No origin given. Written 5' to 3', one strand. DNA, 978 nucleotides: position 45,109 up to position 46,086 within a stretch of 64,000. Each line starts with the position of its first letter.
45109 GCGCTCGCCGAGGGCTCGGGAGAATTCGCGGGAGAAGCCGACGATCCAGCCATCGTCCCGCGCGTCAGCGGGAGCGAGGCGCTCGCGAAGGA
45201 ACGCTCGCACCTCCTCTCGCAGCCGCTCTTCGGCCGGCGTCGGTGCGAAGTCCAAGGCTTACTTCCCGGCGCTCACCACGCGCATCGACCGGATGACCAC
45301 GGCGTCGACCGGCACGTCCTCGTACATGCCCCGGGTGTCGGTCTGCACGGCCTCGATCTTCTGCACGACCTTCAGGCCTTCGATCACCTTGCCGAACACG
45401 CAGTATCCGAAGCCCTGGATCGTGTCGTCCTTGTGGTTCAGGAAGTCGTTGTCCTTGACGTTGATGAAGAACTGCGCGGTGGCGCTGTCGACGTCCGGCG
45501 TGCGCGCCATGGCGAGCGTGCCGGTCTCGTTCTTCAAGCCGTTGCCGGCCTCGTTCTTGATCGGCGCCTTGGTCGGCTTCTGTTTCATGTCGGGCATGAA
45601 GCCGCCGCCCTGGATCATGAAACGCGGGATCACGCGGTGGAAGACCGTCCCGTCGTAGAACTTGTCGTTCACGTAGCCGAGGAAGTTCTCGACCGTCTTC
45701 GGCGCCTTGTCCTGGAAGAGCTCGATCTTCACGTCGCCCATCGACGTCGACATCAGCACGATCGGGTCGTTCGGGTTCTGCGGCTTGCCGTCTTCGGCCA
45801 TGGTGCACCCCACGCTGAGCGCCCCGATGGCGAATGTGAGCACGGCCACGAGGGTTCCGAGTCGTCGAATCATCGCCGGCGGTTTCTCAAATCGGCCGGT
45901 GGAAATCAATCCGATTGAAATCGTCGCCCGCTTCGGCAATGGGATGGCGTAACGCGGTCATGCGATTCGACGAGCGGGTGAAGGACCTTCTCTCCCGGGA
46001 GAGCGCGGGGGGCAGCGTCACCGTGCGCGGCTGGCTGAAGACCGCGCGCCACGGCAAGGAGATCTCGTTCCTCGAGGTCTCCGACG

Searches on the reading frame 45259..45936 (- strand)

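Call 15: search_protein_families(library=pfam, max_evalue=0.001, proteins=[window:45259-45936:-])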
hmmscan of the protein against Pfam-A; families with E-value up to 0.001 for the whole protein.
window:45259-45936:- (225 aa): 1 family
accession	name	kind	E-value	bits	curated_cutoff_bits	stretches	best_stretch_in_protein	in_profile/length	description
PF00160.26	Pro_isomerase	-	2.3e-48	164.8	21.7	1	60-220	2-159/159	Cyclophilin type peptidyl-prolyl cis-trans isomerase/CLD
